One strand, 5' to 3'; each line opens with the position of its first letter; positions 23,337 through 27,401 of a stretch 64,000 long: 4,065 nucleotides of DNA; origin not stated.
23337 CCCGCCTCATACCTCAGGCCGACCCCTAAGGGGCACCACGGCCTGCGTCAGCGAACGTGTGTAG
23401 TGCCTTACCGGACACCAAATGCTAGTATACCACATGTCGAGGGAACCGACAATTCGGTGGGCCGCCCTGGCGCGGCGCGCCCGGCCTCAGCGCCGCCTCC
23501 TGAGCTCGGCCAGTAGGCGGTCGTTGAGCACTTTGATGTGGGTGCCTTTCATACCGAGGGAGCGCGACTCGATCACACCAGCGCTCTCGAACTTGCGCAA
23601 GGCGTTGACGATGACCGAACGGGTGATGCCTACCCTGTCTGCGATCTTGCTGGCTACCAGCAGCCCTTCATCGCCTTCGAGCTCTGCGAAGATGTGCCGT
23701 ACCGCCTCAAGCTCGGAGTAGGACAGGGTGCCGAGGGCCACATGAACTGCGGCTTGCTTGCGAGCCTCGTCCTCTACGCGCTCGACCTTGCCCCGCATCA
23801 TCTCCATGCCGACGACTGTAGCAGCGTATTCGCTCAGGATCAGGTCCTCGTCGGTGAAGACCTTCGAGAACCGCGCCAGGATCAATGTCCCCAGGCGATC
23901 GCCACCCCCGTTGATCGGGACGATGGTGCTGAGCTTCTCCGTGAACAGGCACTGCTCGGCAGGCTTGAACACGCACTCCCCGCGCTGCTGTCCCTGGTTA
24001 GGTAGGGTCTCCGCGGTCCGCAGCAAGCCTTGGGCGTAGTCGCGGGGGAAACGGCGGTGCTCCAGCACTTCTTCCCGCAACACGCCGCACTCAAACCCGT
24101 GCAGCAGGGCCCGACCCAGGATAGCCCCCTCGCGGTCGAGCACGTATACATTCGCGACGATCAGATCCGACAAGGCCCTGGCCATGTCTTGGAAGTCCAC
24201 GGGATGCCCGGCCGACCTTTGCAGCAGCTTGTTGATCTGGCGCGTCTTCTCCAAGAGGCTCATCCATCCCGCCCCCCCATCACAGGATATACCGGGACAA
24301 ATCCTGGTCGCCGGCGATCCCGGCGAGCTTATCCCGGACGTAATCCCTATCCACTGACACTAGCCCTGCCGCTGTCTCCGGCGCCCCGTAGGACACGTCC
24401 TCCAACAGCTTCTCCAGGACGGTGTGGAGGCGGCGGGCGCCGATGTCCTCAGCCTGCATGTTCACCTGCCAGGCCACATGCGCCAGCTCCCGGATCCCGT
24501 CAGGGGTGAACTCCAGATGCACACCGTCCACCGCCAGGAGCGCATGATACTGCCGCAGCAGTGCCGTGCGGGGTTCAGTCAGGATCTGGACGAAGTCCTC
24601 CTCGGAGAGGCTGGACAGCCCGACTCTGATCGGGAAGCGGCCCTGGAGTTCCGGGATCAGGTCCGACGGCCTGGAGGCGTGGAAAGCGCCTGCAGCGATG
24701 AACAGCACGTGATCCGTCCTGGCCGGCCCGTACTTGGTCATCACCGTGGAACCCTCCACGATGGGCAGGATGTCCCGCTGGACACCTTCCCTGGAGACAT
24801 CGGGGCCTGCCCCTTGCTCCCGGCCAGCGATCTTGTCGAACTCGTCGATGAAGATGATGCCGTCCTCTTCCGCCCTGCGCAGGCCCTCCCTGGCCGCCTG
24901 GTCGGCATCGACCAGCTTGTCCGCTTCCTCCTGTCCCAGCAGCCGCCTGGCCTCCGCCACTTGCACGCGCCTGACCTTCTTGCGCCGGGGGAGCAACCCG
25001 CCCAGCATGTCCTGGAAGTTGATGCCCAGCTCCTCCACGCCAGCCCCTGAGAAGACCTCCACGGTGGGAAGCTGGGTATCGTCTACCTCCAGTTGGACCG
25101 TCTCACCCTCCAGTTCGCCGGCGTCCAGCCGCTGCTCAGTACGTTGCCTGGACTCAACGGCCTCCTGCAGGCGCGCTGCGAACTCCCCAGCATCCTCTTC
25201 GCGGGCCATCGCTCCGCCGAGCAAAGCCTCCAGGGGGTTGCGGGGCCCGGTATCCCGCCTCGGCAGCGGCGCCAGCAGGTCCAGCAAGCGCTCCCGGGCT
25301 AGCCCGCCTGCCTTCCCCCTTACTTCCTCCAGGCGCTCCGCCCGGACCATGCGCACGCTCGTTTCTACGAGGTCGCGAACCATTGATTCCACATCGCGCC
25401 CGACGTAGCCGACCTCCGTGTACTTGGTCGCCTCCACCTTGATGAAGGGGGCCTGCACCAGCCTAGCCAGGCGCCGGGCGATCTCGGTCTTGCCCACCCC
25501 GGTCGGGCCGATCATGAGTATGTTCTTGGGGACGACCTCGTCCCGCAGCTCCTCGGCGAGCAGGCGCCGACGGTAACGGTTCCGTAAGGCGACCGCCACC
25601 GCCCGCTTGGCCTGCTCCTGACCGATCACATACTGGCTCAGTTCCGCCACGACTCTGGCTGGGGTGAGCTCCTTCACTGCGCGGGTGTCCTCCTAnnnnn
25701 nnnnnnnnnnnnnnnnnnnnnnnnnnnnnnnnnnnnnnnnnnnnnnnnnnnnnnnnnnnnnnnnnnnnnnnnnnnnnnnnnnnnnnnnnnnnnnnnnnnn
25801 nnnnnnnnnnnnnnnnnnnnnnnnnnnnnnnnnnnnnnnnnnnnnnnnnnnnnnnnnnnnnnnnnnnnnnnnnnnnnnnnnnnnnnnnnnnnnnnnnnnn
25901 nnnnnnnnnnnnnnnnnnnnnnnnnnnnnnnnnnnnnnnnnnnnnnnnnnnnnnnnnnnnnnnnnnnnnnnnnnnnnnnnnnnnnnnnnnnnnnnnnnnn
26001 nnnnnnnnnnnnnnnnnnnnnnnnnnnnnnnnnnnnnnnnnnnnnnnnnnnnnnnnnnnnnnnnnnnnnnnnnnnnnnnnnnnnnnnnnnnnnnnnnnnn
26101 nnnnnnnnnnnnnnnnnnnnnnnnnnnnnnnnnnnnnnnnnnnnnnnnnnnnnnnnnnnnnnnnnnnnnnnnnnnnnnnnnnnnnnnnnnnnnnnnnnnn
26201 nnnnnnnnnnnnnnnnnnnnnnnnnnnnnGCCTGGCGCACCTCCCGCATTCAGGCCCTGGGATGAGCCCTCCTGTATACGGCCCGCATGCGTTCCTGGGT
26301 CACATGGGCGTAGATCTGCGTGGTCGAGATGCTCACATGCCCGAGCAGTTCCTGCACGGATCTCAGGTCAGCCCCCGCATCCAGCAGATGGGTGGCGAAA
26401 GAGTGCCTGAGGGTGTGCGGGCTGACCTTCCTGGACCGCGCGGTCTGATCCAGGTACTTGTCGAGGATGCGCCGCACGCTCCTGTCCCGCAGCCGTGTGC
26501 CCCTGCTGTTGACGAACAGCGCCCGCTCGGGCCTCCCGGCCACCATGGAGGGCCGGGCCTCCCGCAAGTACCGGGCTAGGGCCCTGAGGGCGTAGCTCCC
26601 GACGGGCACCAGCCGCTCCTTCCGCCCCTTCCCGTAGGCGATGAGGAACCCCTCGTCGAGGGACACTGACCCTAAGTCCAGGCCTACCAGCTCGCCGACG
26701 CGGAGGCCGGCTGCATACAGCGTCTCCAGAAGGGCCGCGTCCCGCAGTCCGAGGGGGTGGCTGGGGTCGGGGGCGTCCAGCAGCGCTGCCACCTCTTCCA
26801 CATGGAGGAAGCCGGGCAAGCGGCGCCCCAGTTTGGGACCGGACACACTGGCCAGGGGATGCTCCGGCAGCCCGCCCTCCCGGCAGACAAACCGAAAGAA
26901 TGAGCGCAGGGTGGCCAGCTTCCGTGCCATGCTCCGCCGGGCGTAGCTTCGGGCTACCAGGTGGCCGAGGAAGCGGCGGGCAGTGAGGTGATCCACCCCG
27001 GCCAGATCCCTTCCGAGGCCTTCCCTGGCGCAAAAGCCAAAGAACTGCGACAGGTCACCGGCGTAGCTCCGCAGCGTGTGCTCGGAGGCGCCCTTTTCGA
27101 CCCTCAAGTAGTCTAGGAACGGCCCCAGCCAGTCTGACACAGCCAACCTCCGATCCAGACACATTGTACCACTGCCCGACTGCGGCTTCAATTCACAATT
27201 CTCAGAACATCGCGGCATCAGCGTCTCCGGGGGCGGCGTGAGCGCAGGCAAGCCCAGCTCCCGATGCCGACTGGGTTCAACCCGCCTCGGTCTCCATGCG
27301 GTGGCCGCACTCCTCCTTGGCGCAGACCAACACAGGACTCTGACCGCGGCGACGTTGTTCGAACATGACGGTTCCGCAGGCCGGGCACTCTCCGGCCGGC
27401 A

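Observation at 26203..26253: hslV has no canonical start codon before its catalytic N-terminal Thr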

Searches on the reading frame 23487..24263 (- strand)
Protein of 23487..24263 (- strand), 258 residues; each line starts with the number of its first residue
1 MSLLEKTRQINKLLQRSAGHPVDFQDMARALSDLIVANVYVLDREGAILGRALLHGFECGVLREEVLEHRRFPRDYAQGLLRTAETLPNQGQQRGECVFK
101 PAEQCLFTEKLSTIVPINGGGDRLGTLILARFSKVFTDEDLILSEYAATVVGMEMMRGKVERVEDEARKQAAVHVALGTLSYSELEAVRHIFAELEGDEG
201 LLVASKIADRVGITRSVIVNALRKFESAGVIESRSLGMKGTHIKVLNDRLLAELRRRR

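Call 36: search_protein_families(library=ncbifam, proteins=[window:23487-24263:-])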
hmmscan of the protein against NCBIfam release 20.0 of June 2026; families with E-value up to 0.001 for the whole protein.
window:23487-24263:- (258 aa): 3 families
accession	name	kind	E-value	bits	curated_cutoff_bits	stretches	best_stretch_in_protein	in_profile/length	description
NF003170.0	PRK04158.1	equivalog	4.2e-113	376.9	255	1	1-256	2-256/259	GTP-sensing pleiotropic transcriptional regulator CodY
TIGR02787.1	codY_Gpos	equivalog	4.2e-107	357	267.2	1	3-254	1-251/251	GTP-sensing pleiotropic transcriptional regulator CodY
TIGR01884.1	cas_HTH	subfamily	0.00085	18.8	60.2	0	157-241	115-194/202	CRISPR-associated CARF protein Csa3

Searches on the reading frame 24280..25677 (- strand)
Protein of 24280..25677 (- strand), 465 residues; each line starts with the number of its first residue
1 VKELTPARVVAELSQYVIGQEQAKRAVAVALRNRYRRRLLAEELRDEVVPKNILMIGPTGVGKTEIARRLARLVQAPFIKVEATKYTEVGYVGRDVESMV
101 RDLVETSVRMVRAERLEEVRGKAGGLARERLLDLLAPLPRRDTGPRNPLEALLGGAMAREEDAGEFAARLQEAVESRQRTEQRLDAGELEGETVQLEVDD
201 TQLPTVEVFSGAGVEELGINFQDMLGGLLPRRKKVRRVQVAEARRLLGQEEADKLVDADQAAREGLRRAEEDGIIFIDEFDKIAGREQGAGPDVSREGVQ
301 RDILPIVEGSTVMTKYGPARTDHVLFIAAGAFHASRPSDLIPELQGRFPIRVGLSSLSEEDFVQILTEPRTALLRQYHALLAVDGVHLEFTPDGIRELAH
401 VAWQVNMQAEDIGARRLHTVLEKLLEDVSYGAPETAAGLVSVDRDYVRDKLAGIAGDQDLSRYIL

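Call 11: find_homologous_proteins(query=window:24280-25677:-)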
Query window:24280-25677:- (465 aa): 8000 proteins with E <= 0.001 among 8000 candidates; the best 120 are listed.
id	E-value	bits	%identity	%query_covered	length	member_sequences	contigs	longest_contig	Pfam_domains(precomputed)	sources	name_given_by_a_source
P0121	1.1e-291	985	100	100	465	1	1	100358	PF07724.21,PF00493.30,PF00004.36,PF13401.13,PF07728.21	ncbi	ncbi:MAG: ATP-dependent protease ATPase subunit HslU [Bacillota bacterium]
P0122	3.2e-289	977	99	100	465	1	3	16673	PF07724.21,PF00493.30,PF00004.36,PF13401.13,PF07728.21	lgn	-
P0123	4.3e-198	677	68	100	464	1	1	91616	PF07724.21,PF00004.36,PF13401.13,PF07728.21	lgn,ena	-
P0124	8.9e-198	676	68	100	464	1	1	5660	PF07724.21,PF00004.36,PF13401.13,PF07728.21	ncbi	-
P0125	2.5e-196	671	68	100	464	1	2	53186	PF07724.21,PF00004.36,PF13401.13,PF07728.21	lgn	-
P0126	2.9e-196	671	67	100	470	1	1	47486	PF07724.21,PF00004.36,PF13401.13,PF07728.21,PF01078.28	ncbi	-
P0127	3.4e-196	671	66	100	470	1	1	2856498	PF07724.21,PF00004.36,PF13401.13,PF07728.21,PF01078.28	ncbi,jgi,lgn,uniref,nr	ncbi:ATP-dependent protease ATPase subunit HslU [Desulfofundulus salinus]|jgi:ATP-dependent HslUV pr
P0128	8.0e-196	669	67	100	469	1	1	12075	PF07724.21,PF00004.36,PF13401.13,PF07728.21,PF01078.28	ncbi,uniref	ncbi:ATP-dependent protease ATPase subunit HslU [Desulfofundulus sp.]|uniref:ATP-dependent protease 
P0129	2.1e-195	668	67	100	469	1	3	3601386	PF07724.21,PF00004.36,PF13401.13,PF07728.21,PF01078.28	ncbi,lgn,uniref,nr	ncbi:ATP-dependent protease ATPase subunit HslU [Desulfofundulus sp. TPOSR]|uniref:ATP-dependent pro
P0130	3.4e-195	667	68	100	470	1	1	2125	PF07724.21,PF00004.36,PF13401.13,PF07728.21,PF01078.28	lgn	-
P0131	1.9e-194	665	68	100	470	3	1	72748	PF07724.21,PF00004.36,PF13401.13,PF07728.21,PF13191.13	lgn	-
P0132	2.4e-194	664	67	100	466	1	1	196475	PF07724.21,PF00004.36,PF13401.13,PF07728.21,PF10431.16,PF13191.13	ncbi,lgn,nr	ncbi:MAG: ATP-dependent protease ATPase subunit HslU [Firmicutes bacterium]|nr:ATP-dependent proteas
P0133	1.1e-193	662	67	100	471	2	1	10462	PF07724.21,PF00004.36,PF07728.21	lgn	-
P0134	1.3e-193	662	66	100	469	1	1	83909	PF07724.21,PF00004.36,PF13401.13,PF07728.21,PF01078.28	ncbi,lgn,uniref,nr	ncbi:ATP-dependent protease ATPase subunit HslU [Desulfofundulus thermosubterraneus]|uniref:ATP-depe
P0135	1.3e-193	662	68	98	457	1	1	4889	PF07724.21,PF00004.36,PF13401.13,PF07728.21,PF13191.13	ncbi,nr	ncbi:MAG: ATP-dependent protease ATPase subunit HslU [Acetobacteraceae bacterium]|nr:ATP-dependent p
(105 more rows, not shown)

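Call 36: search_protein_families(library=ncbifam, proteins=[window:24280-25677:-])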
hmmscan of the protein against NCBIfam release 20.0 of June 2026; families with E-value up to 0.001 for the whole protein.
window:24280-25677:- (465 aa): 24 families
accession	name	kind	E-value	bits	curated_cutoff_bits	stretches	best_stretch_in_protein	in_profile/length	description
TIGR00390.1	hslU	equivalog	8.4e-184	611.6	362.45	1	4-465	1-441/441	ATP-dependent protease ATPase subunit HslU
NF003745.1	PRK05342.1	equivalog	5.6e-67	226.4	359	3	4-107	60-166/418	ATP-dependent Clp protease ATP-binding subunit ClpX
TIGR00382.1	clpX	equivalog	1.3e-58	199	370.75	3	5-107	68-174/414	ATP-dependent protease ATP-binding subunit ClpX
TIGR02639.1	ClpA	equivalog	3.6e-09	35.4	993.15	1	11-94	453-531/734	ATP-dependent Clp protease ATP-binding subunit ClpA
NF003069.1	PRK03992.1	subfamily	1.3e-08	34.4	500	1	50-105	165-218/379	proteasome-activating nucleotidase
TIGR01242.2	TIGR01242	subfamily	1.6e-08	33.9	500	1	49-106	147-202/362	proteasome-activating nucleotidase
TIGR01241.2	FtsH_fam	equivalog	2.2e-07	30.1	600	1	49-107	194-250/598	ATP-dependent zinc metalloprotease FtsH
NF008004.0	PRK10733.1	equivalog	3e-07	28.8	1008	1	17-107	154-240/644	ATP-dependent zinc metalloprotease FtsH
TIGR03346.1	chaperone_ClpB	equivalog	6e-07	28.2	1232.1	1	11-86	561-634/853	ATP-dependent chaperone ClpB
NF041006.2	cell_div_CdvC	equivalog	8.7e-07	28.2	650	1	17-87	105-171/370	cell division protein CdvC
TIGR01243.1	CDC48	subfamily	3.2e-06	25.7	802.65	0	49-95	211-256/733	CDC48 family AAA ATPase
NF008118.0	PRK10865.1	equivalog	3.8e-06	25.1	1417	1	8-74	561-622/857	ATP-dependent chaperone ClpB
NF033607.0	disagg_AAA_ClpG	exception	1.8e-05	22.9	1900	1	11-94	588-669/932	AAA family protein disaggregase ClpG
NF008263.0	PRK11034.1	equivalog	2.4e-05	22.4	1350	1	13-94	456-532/758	ATP-dependent Clp protease ATP-binding subunit ClpA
NF033606.1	heat_AAA_ClpK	exception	2.9e-05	22.1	1900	1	13-94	611-690/949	heat shock survival AAA family ATPase ClpK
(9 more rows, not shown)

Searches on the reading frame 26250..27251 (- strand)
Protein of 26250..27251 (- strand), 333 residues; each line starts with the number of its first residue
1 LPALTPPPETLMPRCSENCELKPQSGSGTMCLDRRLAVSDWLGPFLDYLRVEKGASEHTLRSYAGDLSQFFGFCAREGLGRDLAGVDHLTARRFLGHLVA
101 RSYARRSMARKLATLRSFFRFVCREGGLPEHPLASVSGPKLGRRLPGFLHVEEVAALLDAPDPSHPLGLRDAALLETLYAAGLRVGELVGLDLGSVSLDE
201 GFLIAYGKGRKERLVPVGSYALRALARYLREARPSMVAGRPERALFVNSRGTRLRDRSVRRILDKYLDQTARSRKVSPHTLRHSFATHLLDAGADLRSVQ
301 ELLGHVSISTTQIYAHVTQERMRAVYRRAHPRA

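Call 36: search_protein_families(library=ncbifam, proteins=[window:26250-27251:-])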
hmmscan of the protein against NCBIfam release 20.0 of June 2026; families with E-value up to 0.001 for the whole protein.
window:26250-27251:- (333 aa): 12 families
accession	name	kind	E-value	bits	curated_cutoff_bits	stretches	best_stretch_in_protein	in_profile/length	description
TIGR02224.1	recomb_XerC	equivalog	1.5e-101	339.7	335.15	1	45-333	3-293/295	tyrosine recombinase XerC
TIGR02225.1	recomb_XerD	equivalog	4.9e-98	328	329.6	1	45-333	3-290/290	site-specific tyrosine recombinase XerD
NF001399.0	PRK00283.1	subfamily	2.8e-97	325.6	279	1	42-333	9-299/300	tyrosine recombinase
NF040815.2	recomb_XerA_Arch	equivalog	1.6e-59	201.6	220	1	45-326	3-263/263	site-specific tyrosine recombinase/integron integrase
NF002331.0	PRK01287.1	subfamily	5.5e-58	196.7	371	1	49-331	36-326/365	site-specific tyrosine recombinase XerC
NF003462.0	PRK05084.1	equivalog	2.9e-33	115.1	267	1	170-328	196-355/360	tyrosine recombinase XerS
TIGR02249.1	integrase_gron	subfamily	8.6e-33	114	265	2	254-325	237-308/315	integron integrase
NF011946.0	PRK15417.1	equivalog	1.7e-20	73.5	435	2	252-320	250-318/337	integron integrase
NF007371.0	PRK09871.1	subfamily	5.7e-15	55.4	222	1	148-329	6-186/198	tyrosine-type DNA invertase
NF007370.0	PRK09870.1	subfamily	1.7e-10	40.9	221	1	147-331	11-193/200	tyrosine-type DNA invertase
NF040693.1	recomb_GmtY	equivalog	3.2e-05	23.4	340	1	276-324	391-439/441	gamma-mobile-trio recombinase GmtY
NF047926.1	integrase_GmtZ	equivalog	0.00091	17.3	600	0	247-330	401-483/784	gamma-mobile-trio integrase GmtZ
